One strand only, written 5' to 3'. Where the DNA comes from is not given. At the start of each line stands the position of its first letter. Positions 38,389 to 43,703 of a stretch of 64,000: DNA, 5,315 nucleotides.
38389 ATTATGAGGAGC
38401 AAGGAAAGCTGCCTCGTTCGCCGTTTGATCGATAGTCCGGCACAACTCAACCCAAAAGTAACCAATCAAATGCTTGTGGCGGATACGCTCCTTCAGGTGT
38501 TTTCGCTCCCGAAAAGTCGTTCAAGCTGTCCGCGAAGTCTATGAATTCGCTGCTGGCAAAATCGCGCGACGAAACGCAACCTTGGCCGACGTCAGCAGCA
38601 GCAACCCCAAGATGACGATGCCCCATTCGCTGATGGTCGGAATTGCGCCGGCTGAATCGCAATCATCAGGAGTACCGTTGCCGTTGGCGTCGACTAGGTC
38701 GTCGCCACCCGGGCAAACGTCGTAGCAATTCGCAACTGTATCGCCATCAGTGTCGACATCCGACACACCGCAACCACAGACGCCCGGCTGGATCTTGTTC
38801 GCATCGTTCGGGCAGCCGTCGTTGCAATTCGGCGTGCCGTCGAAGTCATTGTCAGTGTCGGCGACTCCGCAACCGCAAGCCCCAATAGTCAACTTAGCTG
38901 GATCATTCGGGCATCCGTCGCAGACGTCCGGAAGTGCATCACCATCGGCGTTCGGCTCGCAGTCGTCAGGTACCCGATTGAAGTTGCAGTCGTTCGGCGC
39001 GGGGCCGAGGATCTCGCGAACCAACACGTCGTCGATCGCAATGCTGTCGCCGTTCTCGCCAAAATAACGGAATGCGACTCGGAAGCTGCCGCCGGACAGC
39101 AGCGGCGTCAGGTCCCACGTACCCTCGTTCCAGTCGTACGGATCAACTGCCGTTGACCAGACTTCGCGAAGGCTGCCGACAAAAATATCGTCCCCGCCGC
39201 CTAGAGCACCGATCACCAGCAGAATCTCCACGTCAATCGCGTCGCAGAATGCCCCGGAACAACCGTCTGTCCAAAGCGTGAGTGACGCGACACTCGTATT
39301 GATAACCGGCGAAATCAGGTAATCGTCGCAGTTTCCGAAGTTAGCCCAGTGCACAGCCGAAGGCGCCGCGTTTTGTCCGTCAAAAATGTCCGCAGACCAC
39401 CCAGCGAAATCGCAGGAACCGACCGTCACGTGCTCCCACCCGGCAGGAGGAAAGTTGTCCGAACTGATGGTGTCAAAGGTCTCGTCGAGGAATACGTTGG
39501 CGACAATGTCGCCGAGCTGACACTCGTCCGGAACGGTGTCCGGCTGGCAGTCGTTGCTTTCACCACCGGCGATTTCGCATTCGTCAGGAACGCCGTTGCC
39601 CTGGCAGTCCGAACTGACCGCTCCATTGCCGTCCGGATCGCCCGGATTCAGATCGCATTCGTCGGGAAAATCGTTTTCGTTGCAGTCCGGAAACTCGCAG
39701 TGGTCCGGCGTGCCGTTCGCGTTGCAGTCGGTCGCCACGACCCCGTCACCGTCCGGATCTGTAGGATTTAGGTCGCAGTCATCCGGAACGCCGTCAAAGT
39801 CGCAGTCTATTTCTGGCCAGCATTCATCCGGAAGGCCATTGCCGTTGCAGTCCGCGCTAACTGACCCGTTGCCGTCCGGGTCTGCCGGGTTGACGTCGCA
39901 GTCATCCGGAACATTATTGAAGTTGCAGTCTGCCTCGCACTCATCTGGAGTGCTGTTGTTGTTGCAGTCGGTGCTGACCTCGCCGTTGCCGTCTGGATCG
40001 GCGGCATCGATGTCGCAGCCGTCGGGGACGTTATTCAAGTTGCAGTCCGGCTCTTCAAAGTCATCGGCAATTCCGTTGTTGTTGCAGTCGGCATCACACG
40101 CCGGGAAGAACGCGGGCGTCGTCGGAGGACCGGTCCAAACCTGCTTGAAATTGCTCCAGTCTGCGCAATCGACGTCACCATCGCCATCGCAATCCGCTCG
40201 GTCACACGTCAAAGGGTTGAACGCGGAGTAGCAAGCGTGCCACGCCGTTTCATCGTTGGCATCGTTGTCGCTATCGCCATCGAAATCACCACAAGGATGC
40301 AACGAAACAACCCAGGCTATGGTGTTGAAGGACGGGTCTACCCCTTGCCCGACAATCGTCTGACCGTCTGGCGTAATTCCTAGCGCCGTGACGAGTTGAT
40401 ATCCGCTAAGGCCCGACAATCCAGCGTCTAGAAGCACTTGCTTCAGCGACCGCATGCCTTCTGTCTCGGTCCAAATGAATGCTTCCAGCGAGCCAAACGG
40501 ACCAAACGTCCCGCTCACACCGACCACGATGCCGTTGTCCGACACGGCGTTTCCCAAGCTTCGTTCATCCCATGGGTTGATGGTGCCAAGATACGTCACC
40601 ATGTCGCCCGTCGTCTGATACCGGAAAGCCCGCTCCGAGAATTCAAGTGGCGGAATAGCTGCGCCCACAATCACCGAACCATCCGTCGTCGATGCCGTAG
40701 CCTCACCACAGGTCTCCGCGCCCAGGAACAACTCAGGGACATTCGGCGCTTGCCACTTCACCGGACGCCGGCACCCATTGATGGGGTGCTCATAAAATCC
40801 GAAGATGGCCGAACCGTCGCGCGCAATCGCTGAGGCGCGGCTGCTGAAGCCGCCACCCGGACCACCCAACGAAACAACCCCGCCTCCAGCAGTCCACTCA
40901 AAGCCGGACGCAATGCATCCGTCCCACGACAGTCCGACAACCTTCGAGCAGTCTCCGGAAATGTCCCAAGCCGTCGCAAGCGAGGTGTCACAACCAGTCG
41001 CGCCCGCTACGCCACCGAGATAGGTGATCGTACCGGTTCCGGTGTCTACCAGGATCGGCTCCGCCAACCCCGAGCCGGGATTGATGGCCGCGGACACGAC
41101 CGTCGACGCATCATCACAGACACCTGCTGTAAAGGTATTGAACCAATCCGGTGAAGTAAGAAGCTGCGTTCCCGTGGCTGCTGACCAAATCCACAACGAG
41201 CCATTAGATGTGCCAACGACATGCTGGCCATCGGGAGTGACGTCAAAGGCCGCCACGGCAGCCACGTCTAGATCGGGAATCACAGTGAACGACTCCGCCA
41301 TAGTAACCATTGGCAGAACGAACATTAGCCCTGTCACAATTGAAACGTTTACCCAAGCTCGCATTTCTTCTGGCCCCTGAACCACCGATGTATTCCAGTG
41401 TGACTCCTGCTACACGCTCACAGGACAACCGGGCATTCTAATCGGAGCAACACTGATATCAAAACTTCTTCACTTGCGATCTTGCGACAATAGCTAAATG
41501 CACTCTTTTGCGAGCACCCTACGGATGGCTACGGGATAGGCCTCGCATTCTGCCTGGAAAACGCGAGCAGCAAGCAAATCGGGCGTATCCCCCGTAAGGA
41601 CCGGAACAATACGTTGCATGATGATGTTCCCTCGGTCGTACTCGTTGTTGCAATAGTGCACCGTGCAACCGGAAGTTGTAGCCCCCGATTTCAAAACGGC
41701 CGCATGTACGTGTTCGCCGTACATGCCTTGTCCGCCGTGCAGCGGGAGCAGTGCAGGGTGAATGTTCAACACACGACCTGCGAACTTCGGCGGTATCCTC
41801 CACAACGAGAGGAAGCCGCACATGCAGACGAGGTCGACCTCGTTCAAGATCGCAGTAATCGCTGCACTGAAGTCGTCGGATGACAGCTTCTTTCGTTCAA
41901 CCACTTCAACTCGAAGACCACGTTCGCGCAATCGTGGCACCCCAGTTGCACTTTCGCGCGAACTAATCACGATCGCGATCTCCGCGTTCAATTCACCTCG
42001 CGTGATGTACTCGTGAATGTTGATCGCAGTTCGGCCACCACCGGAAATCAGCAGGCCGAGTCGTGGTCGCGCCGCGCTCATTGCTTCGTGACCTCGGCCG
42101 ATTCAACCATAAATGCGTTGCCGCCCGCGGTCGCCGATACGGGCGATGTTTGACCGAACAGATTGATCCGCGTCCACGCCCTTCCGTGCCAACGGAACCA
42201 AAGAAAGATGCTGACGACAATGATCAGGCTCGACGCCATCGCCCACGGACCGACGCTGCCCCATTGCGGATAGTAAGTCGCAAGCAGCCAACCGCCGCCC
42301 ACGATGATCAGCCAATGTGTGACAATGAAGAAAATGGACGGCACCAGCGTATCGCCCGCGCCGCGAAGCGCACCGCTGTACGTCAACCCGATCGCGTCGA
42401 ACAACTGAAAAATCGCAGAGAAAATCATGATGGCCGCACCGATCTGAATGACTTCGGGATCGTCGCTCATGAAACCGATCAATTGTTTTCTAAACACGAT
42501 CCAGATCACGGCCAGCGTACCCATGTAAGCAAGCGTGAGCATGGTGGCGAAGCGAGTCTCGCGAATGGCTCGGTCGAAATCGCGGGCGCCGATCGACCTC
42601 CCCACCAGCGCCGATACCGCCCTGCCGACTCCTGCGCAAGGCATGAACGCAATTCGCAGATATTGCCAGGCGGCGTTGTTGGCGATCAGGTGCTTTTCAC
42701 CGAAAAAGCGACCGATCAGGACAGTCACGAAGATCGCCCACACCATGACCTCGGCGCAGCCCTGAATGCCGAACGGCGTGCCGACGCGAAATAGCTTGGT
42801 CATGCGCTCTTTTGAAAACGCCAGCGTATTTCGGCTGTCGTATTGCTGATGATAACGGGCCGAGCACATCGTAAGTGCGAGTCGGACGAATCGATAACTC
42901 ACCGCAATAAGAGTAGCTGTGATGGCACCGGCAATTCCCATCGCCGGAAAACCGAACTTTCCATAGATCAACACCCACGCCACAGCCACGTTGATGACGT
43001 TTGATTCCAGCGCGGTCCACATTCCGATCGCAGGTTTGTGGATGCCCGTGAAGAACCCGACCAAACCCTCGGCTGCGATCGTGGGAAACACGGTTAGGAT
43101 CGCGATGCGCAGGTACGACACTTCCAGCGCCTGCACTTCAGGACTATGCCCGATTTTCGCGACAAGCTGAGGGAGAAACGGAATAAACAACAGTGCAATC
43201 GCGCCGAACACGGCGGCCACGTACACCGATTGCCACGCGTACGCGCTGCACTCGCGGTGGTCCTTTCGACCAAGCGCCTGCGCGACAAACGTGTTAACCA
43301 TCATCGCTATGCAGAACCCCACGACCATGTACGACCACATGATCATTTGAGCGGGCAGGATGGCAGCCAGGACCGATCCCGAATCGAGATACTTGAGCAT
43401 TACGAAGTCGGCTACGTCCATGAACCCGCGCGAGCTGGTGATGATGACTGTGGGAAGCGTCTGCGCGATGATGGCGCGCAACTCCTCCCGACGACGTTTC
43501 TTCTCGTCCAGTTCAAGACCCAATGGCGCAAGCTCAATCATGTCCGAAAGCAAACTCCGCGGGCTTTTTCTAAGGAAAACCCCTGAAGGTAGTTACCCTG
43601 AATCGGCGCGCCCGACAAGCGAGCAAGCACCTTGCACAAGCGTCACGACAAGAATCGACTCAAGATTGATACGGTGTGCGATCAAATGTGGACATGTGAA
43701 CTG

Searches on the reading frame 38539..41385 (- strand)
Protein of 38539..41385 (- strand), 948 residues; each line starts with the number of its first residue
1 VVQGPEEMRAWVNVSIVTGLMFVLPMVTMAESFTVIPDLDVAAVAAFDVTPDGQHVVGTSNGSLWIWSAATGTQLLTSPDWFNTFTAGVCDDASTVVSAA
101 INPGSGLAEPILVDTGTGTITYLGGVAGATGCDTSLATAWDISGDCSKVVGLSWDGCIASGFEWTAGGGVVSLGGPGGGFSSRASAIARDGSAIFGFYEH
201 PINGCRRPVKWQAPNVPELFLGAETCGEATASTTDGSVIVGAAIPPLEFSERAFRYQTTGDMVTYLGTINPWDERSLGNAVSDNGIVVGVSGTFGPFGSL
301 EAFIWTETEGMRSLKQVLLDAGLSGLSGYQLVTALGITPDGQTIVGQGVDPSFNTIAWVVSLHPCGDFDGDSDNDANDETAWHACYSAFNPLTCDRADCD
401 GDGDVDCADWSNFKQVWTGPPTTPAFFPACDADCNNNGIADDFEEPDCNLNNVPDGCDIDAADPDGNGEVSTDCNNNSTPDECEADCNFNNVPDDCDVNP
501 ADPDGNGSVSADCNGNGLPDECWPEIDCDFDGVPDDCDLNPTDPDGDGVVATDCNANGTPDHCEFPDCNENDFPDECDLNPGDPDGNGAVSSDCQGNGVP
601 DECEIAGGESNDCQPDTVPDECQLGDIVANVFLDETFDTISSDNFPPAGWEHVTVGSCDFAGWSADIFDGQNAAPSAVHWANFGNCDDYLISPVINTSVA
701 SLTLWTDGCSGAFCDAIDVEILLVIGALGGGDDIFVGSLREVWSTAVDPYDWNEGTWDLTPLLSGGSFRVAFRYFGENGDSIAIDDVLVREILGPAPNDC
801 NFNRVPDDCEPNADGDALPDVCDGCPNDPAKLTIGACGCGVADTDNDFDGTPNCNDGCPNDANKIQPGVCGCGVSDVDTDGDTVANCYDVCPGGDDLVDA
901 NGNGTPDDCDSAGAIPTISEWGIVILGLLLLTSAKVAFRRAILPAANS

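Call 3: search_protein_families(library=ncbifam, proteins=[window:38539-41385:-], max_evalue=0.1)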
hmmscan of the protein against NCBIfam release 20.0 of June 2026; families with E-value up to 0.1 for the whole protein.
window:38539-41385:- (948 aa): 4 families
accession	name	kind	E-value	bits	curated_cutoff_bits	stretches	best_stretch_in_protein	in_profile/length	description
NF038128.1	choice_anch_J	domain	1.1e-12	48.4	30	1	633-789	2-162/162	choice-of-anchor J domain-containing protein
NF033207.2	midcut_by_XrtH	subfamily_domain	0.00072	19.7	45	1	912-941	34-63/175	midcut-by-XrtH protein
TIGR04174.1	IPTL_CTERM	subfamily_domain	0.0014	18.9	20.5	1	915-931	1-17/27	IPTL-CTERM sorting domain-containing protein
NF047638.1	throspo3_MtsC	equivalog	0.0028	16.6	350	1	799-911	112-230/428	cell-cell cohesion MYXO-CTERM protein MtsC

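Call 4: search_protein_families(library=pfam, proteins=[window:38539-41385:-], max_evalue=0.1)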
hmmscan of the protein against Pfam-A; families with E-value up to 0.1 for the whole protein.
window:38539-41385:- (948 aa): 1 family
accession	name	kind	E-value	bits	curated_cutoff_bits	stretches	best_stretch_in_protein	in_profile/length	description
PF18203.6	IPTL-CTERM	-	0.0021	18.3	20.8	1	914-930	2-18/28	IPTL-CTERM motif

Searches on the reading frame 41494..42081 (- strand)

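Call 3: search_protein_families(library=ncbifam, proteins=[window:41494-42081:-], max_evalue=0.1)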
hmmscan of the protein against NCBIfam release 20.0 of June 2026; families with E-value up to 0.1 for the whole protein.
window:41494-42081:- (195 aa): 7 families
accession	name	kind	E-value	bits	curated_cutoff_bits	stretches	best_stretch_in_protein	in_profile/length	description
TIGR00639.1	PurN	equivalog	1.1e-35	122.9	150.1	1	7-192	2-187/192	phosphoribosylglycinamide formyltransferase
NF004684.0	PRK06027.1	subfamily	1.6e-12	47.7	223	1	4-192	88-273/286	formyltetrahydrofolate deformylase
TIGR00655.1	PurU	equivalog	3.2e-12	46.7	285.95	1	8-169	87-245/280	formyltetrahydrofolate deformylase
TIGR00460.1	fmt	equivalog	2.2e-08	33.6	201.5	1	100-174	100-169/315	methionyl-tRNA formyltransferase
NF005414.0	PRK06988.1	equivalog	1.9e-06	27.1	316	1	104-190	102-179/311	formyltransferase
NF005755.0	PRK07579.1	equivalog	1.5e-05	24.9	238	1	70-182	54-160/245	dTDP-4-amino-4,6-dideoxyglucose formyltransferase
NF005998.1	PRK08125.1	equivalog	0.0013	17.2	777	1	105-179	101-170/649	bifunctional UDP-4-amino-4-deoxy-L-arabinose formyltransferase/UDP-glucuronic acid oxidase ArnA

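Call 4: search_protein_families(library=pfam, proteins=[window:41494-42081:-], max_evalue=0.1)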
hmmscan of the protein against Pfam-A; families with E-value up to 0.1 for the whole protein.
window:41494-42081:- (195 aa): 1 family
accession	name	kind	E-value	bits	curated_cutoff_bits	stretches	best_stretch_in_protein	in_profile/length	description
PF00551.24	Formyl_trans_N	-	1.3e-30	106.9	26.1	1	10-186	5-181/181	Formyl transferase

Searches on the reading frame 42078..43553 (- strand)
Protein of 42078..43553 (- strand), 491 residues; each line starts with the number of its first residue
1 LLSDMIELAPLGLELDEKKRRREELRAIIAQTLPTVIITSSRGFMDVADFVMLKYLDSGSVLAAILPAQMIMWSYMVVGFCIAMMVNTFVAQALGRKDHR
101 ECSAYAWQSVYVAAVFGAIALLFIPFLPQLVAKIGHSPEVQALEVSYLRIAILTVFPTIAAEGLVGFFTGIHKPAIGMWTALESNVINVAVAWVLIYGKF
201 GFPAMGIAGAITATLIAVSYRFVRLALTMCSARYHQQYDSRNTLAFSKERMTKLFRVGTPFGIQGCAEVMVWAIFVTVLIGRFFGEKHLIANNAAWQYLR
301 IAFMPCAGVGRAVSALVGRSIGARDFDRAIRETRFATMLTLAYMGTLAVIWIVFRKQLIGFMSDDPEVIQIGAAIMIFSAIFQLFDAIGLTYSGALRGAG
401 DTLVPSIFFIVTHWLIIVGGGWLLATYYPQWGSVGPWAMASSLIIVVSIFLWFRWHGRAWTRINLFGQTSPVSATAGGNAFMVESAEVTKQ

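Call 3: search_protein_families(library=ncbifam, proteins=[window:42078-43553:-], max_evalue=0.1)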
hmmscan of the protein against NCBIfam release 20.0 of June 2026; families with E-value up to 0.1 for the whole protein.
window:42078-43553:- (491 aa): 9 families
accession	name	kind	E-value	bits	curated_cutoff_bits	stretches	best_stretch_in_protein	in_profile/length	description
TIGR00797.1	matE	subfamily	2.5e-63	214.3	147.4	1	44-437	11-396/396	MATE family efflux transporter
NF001214.0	PRK00187.1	equivalog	2e-32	112.8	449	1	19-458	3-446/464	NorM family multidrug efflux MATE transporter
NF041801.1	MATE_SolL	equivalog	3.7e-26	91.9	780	1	26-454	20-448/458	solanimycin export family MATE transporter SolL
NF000263.1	MATE_multi_NorM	equivalog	1.9e-24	86.9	950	1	23-452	15-443/459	multidrug efflux MATE transporter NorM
NF052396.1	MATE_WgkD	equivalog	1.1e-21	77.3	510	1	58-386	34-356/428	tryglysin-associated MATE efflux transporter WgkD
NF007562.1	PRK10189.1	equivalog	2.3e-15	56.3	465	1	27-460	28-462/470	EmmdR/YeeO family multidrug/toxin efflux MATE transporter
NF041358.1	GntT_guanitoxin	equivalog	3.1e-10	39.6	525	1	47-394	34-376/438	guanitoxin biosynthesis MATE family efflux transporter GntT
NF000131.1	MATE_multi_MepA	equivalog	1.1e-09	38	850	1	25-449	15-431/451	multidrug efflux MATE transporter MepA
NF007690.0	PRK10367.1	equivalog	2.6e-07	29.9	409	1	30-463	13-435/441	MATE family efflux transporter DinF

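Call 4: search_protein_families(library=pfam, proteins=[window:42078-43553:-], max_evalue=0.1)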
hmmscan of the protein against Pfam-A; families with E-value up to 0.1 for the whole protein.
window:42078-43553:- (491 aa): 1 family
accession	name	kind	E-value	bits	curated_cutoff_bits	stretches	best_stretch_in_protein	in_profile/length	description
PF01554.23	MatE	-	2.8e-41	141.3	24.9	2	270-415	10-153/161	MatE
